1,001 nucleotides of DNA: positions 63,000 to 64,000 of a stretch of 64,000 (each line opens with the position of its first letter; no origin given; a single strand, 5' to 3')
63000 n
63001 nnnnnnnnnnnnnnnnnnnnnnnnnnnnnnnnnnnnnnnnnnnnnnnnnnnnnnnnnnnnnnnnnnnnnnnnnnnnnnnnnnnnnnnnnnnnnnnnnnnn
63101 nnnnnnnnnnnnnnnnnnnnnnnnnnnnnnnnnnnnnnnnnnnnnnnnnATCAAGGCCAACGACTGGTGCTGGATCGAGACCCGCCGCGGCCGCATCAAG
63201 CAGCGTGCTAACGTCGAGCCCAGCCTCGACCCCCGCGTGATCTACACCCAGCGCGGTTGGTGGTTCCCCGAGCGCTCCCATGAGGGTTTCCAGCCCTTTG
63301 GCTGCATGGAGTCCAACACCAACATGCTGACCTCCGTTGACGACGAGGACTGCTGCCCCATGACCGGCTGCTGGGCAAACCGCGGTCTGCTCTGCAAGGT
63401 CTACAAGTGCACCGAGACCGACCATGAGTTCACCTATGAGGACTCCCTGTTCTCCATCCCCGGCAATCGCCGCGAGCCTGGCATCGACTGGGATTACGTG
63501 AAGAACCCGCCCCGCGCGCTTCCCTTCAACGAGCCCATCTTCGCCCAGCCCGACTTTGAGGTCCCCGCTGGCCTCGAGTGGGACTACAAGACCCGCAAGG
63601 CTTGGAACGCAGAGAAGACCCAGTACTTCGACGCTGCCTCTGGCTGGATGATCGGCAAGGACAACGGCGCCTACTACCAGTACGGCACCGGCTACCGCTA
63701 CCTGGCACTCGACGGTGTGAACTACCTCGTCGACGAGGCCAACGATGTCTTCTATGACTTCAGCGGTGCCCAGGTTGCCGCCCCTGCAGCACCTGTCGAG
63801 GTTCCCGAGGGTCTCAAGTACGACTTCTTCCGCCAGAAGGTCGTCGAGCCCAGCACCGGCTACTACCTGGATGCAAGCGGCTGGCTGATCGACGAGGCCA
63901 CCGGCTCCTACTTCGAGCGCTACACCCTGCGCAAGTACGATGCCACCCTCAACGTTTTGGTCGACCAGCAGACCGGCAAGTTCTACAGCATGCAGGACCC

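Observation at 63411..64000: Molybdoenzyme C-terminal tail built from 80-aa aromatic (OCRE-like) tandem repeats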

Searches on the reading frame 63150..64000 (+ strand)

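Call 22: find_related_loci(query=window:63150-64000:+, collection=genome_contigs, flank=10000)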
Query window:63150-64000:+ (283 aa) in genome_contigs; peptide patterns used: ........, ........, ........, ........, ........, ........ (x = any residue, [..] = any of these).
42 stretches matched a pattern; 9 encode a relative of the query (tblastn E <= 1e-3); 9 distinct loci.
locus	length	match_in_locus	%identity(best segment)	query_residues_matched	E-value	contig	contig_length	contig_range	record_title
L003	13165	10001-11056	99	1-283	0e+0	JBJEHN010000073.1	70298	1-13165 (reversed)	MAG: Coriobacteriales bacterium isolate FUKU06_bin.003 NODE_26_length_70298_cov_18.780192, whole genome shotgun sequence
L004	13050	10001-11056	96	1-283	0e+0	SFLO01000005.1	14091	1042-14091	MAG: Coriobacteriaceae bacterium isolate W2P13.069 Contig2028, whole genome shotgun sequence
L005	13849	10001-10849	80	1-283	4e-159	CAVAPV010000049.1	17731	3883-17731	Agathobacter rectalis isolate H07606-L1_cleanbin_000018 genome assembly, contig: Spades_H07606-L1_contig_2530, whole gen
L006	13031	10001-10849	79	1-283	3e-158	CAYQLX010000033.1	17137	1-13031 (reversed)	MAG TPA_asm: uncultured Coriobacteriaceae bacterium isolate binchicken_co323_306 genome assembly, contig: NODE_3370_leng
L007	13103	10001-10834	80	6-283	2e-156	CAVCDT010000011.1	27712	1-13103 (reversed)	Akkermansia muciniphila isolate H07666-L1_cleanbin_000018 genome assembly, contig: Spades_H07666-L1_contig_978, whole ge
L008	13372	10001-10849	79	1-283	7e-156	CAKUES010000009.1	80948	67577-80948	MAG: uncultured Coriobacteriales bacterium isolate REFINED_METABAT215_TOP10_CONTIGS_1500_ASSEMBLY_K77_MERGED__Hadza_MoBi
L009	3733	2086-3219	71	1-283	1e-144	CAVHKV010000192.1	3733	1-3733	uncultured Bacteroidales bacterium isolate H07682-L1_cleanbin_000064 genome assembly, contig: Spades_H07682-L1_contig_16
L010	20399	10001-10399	26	142-280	2e-4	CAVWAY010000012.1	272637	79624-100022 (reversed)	MAG: uncultured Alphaproteobacteria bacterium isolate MFD09730.bin.2.68 genome assembly, contig: contig_310, whole genom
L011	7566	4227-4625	26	142-280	4e-4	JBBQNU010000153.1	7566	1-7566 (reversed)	MAG: Hyphomicrobiales bacterium isolate Co_metawrap_265 Cmw_265_k141_13344189_length_7566_cov_5.0000, whole genome shotg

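Call 37: search_protein_families(library=pfam, proteins=[L003:11698-12894:+, L003:11138-11698:+], max_evalue=1)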
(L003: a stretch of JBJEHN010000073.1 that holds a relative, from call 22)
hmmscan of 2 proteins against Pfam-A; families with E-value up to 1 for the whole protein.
L003:11698-12894:+ (398 aa): 1 family
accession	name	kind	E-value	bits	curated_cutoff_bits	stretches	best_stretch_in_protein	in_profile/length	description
PF03916.19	NrfD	-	8.1e-22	78.7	25.8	1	4-304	10-307/313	Polysulphide reductase, NrfD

L003:11138-11698:+ (186 aa): 15 families
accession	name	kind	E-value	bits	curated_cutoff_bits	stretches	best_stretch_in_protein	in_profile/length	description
PF13247.11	Fer4_11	-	1.8e-24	86.3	26.2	1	51-146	2-99/100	4Fe-4S dicluster domain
PF12838.12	Fer4_7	-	3.6e-11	43.8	27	3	12-75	1-52/52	4Fe-4S dicluster domain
PF13187.11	Fer4_9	-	5.1e-09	36.5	27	3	59-105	2-51/52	4Fe-4S dicluster domain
PF13237.11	Fer4_10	-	8.7e-09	35.6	25.5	3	54-102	4-53/53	4Fe-4S dicluster domain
PF12797.12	Fer4_2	-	4.6e-08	32.9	24.5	2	83-103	2-22/22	4Fe-4S binding domain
PF00037.32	Fer4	-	5.4e-07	29.6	21.1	3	85-106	2-23/24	4Fe-4S binding domain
PF12800.12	Fer4_4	-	1.8e-05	25.1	24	3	91-104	4-17/17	4Fe-4S binding domain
PF14697.11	Fer4_21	-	2.5e-05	24.7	35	2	59-103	8-53/59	4Fe-4S dicluster domain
PF12798.12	Fer4_3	-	0.00095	20.3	27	2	91-105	1-15/15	4Fe-4S binding domain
PF12837.12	Fer4_6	-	0.0037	17.6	25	2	86-105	4-23/24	4Fe-4S binding domain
PF13534.11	Fer4_17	-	0.0077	17.2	22.2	0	11-23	44-56/61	4Fe-4S dicluster domain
PF13183.11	Fer4_8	-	0.0082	17.1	27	1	11-25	3-17/68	4Fe-4S dicluster domain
PF25160.1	LdpA_Fe-S-bd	-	0.023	14.9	27.6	1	61-105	4-42/49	LdpA Fe-S cluster-binding domain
PF13459.11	Fer4_15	-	0.16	13.1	22.4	1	84-102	1-19/66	4Fe-4S single cluster domain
PF13484.11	Fer4_16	-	0.27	12.5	30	1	90-103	52-65/66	4Fe-4S double cluster binding domain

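Call 71: search_solved_structures(query=L003:11698-12894:+, max_evalue=1, show_alignments=3)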
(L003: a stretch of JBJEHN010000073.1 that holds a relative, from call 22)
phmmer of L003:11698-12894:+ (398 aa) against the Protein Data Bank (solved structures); distinct sequences matched with E-value up to 1: 52.
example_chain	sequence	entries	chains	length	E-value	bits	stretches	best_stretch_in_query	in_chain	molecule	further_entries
5uow_D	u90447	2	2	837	0.019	17.3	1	33-141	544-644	Ionotropic glutamate receptor subunit NR2B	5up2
7te9_B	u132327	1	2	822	0.069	15.5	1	33-140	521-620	Glutamate receptor ionotropic, NMDA 2B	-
7teb_B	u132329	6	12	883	0.12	14.7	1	33-140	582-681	Glutamate receptor ionotropic, NMDA 2B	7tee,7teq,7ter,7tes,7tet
6irf_B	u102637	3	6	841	0.12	14.7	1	32-142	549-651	Glutamate receptor ionotropic, NMDA 2A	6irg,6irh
6ira_D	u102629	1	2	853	0.12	14.7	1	32-142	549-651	Glutamate receptor ionotropic, NMDA 2A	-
6mmv_D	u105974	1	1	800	0.12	14.6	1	32-141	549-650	Glutamate receptor ionotropic, NMDA 2A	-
6mmv_B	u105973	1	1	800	0.13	14.6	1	32-141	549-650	Glutamate receptor ionotropic, NMDA 2A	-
9unp_B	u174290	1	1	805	0.13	14.6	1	32-141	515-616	Glutamate receptor ionotropic, NMDA 2A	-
9unq_B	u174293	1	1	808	0.13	14.6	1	32-141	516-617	Glutamate receptor ionotropic, NMDA 2A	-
9unm_B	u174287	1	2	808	0.13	14.6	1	32-141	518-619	Glutamate receptor ionotropic, NMDA 2A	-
9unj_B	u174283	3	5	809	0.13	14.6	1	32-141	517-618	Glutamate receptor ionotropic, NMDA 2A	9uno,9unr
8vun_B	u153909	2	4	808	0.13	14.6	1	32-141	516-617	Glutamate receptor ionotropic, NMDA 2A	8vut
9unn_B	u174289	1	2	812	0.13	14.6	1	32-141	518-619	Glutamate receptor ionotropic, NMDA 2A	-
6mms_B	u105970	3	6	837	0.13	14.5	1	32-141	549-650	Glutamate receptor ionotropic, NMDA 2A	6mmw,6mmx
6mmt_D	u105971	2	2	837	0.13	14.5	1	32-141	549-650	Glutamate receptor ionotropic, NMDA 2A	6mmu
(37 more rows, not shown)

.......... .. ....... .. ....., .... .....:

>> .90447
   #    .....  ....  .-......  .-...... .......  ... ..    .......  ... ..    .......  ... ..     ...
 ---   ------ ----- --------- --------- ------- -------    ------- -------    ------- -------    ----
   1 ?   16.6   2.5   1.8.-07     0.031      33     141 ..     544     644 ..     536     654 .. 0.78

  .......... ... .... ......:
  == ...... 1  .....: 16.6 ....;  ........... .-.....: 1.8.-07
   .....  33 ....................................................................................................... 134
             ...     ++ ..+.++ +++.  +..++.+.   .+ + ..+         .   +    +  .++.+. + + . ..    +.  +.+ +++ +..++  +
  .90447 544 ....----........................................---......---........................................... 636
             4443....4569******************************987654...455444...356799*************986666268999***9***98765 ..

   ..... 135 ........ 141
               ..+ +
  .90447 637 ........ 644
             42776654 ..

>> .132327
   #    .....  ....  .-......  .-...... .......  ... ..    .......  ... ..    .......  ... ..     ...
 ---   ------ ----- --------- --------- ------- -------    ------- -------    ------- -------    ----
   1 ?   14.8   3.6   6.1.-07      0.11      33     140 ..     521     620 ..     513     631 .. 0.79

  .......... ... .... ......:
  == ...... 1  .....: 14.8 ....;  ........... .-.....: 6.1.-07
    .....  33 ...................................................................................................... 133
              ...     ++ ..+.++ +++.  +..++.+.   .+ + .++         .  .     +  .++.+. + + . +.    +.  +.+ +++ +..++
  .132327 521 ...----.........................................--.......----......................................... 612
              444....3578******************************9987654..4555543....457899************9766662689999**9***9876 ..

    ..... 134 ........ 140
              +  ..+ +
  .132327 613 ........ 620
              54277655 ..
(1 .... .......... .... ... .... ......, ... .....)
